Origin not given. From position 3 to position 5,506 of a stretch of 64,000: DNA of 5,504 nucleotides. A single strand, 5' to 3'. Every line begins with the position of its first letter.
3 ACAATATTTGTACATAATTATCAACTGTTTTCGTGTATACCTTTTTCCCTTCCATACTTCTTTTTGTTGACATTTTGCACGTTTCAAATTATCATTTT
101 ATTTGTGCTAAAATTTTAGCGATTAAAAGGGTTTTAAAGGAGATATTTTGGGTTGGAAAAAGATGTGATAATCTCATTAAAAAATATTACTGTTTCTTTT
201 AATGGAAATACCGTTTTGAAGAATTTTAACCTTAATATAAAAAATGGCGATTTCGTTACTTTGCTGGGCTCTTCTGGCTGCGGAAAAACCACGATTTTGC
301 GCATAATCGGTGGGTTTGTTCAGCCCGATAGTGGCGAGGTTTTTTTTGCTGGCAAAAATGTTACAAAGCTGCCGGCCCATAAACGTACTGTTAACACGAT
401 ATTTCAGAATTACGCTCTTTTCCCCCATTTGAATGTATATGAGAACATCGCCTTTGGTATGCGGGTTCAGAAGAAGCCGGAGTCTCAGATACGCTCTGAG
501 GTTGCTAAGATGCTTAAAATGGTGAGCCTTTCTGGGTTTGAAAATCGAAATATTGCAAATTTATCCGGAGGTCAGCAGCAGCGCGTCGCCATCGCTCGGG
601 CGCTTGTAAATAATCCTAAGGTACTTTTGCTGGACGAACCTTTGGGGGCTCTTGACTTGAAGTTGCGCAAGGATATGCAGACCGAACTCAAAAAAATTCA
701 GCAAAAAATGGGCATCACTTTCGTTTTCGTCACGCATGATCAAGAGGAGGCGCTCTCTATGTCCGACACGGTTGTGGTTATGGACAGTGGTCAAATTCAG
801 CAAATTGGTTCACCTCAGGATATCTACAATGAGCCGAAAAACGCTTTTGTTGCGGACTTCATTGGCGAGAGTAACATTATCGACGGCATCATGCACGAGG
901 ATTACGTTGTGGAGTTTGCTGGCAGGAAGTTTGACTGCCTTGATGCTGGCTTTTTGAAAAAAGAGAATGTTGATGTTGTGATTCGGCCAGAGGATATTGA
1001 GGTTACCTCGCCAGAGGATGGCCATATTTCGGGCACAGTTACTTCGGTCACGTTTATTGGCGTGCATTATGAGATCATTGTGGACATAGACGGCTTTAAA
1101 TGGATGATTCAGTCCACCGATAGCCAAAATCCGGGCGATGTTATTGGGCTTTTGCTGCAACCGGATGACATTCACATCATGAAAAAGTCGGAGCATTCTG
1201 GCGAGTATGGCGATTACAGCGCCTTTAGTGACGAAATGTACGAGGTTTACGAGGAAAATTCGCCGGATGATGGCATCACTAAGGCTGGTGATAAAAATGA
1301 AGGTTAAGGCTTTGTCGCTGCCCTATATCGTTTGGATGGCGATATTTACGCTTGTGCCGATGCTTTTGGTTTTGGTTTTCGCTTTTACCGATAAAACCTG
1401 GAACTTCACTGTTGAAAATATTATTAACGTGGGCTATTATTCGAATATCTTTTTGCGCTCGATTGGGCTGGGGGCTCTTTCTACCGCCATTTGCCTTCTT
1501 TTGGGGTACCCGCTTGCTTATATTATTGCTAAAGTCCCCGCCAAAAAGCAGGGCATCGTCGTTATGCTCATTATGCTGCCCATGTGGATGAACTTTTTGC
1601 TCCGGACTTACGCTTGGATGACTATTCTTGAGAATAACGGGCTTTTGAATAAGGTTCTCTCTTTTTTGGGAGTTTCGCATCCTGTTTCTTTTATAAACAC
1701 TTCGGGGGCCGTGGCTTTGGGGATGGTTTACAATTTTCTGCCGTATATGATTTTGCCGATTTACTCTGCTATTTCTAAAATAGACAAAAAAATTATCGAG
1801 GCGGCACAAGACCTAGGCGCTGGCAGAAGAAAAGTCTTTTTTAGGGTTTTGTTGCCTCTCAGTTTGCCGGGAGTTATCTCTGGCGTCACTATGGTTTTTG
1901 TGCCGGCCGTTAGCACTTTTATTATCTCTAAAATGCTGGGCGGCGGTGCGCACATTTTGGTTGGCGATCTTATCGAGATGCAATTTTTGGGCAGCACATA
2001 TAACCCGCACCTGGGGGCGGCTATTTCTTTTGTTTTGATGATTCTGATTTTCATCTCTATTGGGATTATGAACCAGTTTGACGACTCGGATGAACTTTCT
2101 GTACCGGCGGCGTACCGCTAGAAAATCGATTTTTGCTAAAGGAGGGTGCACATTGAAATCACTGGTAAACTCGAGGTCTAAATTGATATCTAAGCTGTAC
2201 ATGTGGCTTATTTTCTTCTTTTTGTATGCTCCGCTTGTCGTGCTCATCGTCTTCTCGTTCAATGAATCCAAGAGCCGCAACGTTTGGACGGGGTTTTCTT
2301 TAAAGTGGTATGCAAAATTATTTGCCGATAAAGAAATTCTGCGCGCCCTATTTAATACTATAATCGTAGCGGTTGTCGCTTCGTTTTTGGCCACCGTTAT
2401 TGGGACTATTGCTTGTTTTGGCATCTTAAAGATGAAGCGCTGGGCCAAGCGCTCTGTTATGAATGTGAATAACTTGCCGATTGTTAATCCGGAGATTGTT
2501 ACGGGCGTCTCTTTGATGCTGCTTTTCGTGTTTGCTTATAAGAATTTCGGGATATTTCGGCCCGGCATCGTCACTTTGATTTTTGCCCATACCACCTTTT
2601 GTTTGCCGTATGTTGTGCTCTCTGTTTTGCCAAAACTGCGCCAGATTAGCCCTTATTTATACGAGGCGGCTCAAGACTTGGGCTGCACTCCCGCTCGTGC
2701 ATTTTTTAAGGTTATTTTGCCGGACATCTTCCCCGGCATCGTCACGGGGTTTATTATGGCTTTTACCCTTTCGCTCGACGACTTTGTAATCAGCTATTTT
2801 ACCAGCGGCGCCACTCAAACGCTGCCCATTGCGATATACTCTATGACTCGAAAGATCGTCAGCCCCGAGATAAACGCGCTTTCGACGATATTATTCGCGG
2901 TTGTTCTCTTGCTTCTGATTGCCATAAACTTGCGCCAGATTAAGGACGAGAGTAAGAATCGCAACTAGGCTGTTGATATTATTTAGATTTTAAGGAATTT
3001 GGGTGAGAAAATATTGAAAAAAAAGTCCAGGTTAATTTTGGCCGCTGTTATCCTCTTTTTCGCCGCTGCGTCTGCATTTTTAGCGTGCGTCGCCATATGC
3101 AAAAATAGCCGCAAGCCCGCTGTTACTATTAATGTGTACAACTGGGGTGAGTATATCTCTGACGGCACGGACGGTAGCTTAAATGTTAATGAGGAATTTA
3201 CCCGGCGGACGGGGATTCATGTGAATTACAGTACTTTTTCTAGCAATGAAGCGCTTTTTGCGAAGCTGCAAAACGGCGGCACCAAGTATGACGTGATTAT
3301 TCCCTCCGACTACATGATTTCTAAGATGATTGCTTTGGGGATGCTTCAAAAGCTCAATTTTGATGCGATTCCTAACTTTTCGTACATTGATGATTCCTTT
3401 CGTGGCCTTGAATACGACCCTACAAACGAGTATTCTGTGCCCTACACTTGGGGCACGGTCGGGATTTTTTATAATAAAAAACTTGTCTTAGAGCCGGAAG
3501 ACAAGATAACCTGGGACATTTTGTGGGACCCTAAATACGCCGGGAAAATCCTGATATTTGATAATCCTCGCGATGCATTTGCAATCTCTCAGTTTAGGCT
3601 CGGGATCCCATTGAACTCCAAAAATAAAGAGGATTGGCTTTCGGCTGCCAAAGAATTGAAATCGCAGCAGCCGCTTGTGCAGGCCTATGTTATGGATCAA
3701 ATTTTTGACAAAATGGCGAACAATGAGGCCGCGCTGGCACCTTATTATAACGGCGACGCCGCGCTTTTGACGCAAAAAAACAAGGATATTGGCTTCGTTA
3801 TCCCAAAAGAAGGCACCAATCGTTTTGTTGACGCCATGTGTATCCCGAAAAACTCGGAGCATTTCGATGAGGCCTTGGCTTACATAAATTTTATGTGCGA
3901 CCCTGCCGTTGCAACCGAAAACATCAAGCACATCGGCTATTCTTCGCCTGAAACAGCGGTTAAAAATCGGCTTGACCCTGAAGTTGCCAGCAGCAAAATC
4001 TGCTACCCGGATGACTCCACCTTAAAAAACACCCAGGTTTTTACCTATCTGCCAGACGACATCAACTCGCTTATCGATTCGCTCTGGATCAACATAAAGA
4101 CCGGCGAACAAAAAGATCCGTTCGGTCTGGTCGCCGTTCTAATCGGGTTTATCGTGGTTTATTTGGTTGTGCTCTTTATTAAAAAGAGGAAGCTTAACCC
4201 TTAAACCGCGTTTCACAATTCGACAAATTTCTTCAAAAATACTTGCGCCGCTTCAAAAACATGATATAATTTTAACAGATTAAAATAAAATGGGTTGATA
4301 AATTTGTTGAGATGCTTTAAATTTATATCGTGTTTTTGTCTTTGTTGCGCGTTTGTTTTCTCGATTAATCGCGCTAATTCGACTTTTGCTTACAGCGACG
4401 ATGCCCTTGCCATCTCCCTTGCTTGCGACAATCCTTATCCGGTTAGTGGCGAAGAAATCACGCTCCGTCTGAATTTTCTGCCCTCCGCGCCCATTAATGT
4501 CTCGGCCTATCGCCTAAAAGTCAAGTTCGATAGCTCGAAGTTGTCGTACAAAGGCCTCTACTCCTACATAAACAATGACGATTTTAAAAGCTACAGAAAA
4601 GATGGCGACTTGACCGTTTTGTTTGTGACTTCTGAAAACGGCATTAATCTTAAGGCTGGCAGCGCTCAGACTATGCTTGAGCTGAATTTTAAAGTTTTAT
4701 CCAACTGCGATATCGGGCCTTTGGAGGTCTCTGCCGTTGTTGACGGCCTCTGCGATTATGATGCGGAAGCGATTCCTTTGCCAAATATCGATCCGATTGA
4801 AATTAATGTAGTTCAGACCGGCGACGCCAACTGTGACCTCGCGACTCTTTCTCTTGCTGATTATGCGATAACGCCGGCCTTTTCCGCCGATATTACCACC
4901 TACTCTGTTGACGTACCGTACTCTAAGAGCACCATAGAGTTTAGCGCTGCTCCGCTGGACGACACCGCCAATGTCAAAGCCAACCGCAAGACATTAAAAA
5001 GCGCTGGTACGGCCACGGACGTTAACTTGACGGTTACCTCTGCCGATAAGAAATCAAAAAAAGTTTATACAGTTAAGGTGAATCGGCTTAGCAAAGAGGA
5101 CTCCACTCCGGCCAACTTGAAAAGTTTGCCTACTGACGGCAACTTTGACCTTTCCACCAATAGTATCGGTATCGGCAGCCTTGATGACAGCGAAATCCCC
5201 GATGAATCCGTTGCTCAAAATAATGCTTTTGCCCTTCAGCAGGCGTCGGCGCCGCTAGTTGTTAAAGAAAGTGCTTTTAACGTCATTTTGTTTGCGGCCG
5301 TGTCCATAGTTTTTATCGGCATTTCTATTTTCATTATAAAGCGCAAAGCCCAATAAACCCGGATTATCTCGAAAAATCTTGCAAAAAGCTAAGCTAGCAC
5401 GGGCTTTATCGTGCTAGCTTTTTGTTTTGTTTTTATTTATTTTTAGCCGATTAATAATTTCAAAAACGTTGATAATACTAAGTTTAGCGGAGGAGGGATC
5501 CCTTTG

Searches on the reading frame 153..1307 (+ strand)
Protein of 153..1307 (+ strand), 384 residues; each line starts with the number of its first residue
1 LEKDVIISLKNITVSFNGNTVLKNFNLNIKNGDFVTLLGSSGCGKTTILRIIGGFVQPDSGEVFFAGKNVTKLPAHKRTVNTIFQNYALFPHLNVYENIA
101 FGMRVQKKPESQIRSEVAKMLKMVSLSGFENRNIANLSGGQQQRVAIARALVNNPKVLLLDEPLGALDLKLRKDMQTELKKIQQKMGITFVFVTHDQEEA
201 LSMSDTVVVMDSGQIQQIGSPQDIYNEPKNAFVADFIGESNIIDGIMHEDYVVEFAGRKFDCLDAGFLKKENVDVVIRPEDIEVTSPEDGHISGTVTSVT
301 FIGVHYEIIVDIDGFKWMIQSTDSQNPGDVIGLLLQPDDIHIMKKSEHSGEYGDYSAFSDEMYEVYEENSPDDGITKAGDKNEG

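Call 57: search_protein_families(library=pfam, proteins=[window:153-1307:+], max_evalue=0.00001)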
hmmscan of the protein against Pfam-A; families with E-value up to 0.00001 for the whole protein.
window:153-1307:+ (384 aa): 2 families
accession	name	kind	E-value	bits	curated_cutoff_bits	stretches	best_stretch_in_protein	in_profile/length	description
PF00005.33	ABC_tran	-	5e-38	131.2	25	1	22-164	1-136/137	ABC transporter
PF08402.16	TOBE_2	-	6.2e-10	39.5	21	1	275-342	1-75/76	TOBE domain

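Call 64: find_encoding_contigs(protein=window:153-1307:+, flank=10000, max_places=1)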
Protein window:153-1307:+ (384 aa): 5 contigs read that carry it; 1 place shown.
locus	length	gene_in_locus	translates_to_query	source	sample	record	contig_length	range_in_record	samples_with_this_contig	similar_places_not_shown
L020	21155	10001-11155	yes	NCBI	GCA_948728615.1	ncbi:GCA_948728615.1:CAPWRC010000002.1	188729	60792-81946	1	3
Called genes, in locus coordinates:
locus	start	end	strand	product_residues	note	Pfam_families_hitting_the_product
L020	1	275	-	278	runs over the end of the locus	PF01551:Peptidase_M23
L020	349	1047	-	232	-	PF03006:HlyIII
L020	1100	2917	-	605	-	PF00009:GTP_EFTU, PF01926:MMR_HSR1 (faint), PF22042:EF-G_D2, PF03144:GTP_EFTU_D2, PF00679:EFG_C, PF21018:BipA_C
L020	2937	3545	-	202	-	PF04525:LOR (weak)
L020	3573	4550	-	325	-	PF02690:Na_Pi_cotrans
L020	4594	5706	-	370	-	PF03462:PCRF, PF00472:RF-1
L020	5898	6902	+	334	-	PF14446:Prok-RING_1, PF13240:Zn_Ribbon_1 (faint), PF10947:DUF2628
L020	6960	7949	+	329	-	PF00106:adh_short (weak), PF01073:3Beta_HSD, PF01370:Epimerase, PF02719:Polysacc_synt_2, PF04321:RmlD_sub_bind, PF08659:KR, PF13460:NAD_binding_10, PF16363:GDP_Man_Dehyd, +2 more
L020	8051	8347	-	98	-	-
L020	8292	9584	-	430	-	-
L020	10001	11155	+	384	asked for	PF00005:ABC_tran, PF08402:TOBE_2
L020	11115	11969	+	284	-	PF00528:BPD_transp_1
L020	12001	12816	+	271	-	PF00528:BPD_transp_1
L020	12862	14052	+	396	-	PF01547:SBP_bac_1, PF13416:SBP_bac_8, PF13531:SBP_bac_11, PF13343:SBP_bac_6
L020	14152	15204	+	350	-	PF00963:Cohesin (weak), PF12733:Cadherin-like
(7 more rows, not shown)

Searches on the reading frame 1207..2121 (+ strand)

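Call 57: search_protein_families(library=pfam, proteins=[window:1207-2121:+], max_evalue=0.00001)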
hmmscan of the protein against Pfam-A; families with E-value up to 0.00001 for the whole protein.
window:1207-2121:+ (304 aa): 1 family
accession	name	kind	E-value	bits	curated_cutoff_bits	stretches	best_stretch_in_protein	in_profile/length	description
PF00528.27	BPD_transp_1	-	3.8e-15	56.5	26.4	1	100-285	1-172/184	Binding-protein-dependent transport system inner membrane component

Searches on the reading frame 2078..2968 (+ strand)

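Call 57: search_protein_families(library=pfam, proteins=[window:2078-2968:+], max_evalue=0.00001)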
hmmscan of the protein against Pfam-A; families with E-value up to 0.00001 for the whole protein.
window:2078-2968:+ (296 aa): 1 family
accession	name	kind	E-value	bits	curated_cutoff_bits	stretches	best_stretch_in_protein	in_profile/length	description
PF00528.27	BPD_transp_1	-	2.5e-16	60.4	26.4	1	106-281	2-168/184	Binding-protein-dependent transport system inner membrane component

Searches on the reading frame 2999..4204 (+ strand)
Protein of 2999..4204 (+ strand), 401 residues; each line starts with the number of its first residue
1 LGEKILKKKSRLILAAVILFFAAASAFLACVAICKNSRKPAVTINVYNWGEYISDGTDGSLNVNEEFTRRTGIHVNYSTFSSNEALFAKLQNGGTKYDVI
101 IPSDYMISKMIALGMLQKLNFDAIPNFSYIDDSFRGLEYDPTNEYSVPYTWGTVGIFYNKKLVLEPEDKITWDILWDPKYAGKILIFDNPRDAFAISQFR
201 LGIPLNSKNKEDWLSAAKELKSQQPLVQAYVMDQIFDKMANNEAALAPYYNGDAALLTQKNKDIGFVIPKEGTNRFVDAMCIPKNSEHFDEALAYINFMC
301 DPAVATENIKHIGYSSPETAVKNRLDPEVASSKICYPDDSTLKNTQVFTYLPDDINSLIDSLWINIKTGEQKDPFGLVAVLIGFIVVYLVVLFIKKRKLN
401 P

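Call 57: search_protein_families(library=pfam, proteins=[window:2999-4204:+], max_evalue=0.00001)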
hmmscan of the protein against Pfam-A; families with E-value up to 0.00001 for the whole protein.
window:2999-4204:+ (401 aa): 4 families
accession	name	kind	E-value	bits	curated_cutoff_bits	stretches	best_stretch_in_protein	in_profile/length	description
PF13416.11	SBP_bac_8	-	3e-30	106.4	27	1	65-330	4-272/279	Bacterial extracellular solute-binding protein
PF13343.11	SBP_bac_6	-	3.5e-28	99.1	24.6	1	96-328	3-231/245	Bacterial extracellular solute-binding protein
PF01547.30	SBP_bac_1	-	1e-18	68.8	26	1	63-304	14-305/307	Bacterial extracellular solute-binding protein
PF13531.11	SBP_bac_11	-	2.6e-11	44.2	25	1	63-304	16-217/227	Bacterial extracellular solute-binding protein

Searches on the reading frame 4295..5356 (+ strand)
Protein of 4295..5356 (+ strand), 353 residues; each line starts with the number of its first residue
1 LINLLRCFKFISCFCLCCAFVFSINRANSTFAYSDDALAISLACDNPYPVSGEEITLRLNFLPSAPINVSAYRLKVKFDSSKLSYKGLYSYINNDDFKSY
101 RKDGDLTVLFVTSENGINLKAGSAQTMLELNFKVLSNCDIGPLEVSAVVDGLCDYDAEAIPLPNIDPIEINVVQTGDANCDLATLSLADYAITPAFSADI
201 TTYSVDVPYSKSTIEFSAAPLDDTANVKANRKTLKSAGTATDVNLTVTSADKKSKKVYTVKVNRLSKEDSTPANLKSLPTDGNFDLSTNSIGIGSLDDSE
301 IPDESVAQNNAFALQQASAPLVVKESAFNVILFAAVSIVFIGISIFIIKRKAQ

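Call 57: search_protein_families(library=pfam, proteins=[window:4295-5356:+], max_evalue=0.00001)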
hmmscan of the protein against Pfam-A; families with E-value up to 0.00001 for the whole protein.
window:4295-5356:+ (353 aa): 2 families
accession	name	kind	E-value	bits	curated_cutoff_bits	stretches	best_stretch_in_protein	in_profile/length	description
PF12733.13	Cadherin-like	-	1.3e-10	42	24.2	1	188-264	2-88/89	Cadherin-like beta sandwich domain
PF00963.24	Cohesin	-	6.3e-07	30.1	24.1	1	52-156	13-122/139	Cohesin domain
